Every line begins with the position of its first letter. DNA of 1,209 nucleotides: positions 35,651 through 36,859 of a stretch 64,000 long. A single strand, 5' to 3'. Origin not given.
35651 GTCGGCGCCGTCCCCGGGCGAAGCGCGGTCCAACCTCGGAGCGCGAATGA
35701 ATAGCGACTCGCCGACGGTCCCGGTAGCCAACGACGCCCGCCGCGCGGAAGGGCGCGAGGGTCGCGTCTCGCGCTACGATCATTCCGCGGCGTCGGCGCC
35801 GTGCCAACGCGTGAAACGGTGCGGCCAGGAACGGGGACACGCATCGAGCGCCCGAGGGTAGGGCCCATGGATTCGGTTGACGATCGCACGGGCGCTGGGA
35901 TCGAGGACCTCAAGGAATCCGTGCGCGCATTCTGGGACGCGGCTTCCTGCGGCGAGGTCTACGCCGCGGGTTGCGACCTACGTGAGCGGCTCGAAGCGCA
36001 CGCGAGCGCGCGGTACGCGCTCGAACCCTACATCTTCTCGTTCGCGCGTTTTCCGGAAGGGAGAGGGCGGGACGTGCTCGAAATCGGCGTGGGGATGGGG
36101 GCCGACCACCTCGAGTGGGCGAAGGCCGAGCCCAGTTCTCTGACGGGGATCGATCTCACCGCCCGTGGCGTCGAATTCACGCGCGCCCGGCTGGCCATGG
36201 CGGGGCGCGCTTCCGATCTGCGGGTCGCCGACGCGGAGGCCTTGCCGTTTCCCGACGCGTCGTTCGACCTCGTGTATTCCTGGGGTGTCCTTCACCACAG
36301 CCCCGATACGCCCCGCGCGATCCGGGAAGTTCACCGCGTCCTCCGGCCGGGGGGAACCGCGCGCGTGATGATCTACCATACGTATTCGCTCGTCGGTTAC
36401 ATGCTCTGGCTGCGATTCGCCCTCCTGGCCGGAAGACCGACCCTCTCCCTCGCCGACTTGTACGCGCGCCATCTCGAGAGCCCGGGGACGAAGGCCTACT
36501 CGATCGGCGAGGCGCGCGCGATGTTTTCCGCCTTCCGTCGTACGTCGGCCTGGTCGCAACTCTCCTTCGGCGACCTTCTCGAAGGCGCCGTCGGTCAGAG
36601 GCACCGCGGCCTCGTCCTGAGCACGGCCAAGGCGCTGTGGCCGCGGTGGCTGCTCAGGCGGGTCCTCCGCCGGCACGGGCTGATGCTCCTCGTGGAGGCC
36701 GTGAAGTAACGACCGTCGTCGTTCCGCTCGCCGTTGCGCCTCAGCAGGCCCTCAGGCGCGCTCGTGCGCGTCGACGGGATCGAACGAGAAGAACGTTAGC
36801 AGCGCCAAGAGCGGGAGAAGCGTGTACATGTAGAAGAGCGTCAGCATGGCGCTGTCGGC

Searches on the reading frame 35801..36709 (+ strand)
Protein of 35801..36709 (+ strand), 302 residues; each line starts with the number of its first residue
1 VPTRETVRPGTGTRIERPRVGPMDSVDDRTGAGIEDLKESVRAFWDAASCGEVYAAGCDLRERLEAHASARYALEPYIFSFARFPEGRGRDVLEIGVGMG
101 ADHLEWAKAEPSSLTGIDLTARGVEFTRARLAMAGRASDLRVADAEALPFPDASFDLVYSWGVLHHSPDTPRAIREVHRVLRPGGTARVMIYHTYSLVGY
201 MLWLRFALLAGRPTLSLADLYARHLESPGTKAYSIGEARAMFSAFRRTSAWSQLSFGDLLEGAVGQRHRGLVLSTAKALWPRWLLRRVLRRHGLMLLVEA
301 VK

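Call 68: search_protein_families(library=pfam, proteins=[window:35801-36709:+], max_evalue=0.00001)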
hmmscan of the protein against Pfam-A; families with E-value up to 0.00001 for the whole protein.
window:35801-36709:+ (302 aa): 6 families
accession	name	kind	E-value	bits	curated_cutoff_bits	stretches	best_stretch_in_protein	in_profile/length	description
PF08241.18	Methyltransf_11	-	2.7e-23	82.9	21.2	1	93-187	1-93/95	Methyltransferase domain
PF13649.12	Methyltransf_25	-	8.3e-22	78.1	27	1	92-185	1-97/97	Methyltransferase domain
PF08242.18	Methyltransf_12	-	8e-15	55.8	30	1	93-186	1-97/98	Methyltransferase domain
PF13847.12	Methyltransf_31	-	8.6e-15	55.1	27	1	89-187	4-107/145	Methyltransferase domain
PF13489.12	Methyltransf_23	-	4.3e-12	46.5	27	1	83-192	15-119/164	Methyltransferase domain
PF01209.24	Ubie_methyltran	-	8.6e-09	35.5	20.1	1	88-190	47-152/233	ubiE/COQ5 methyltransferase family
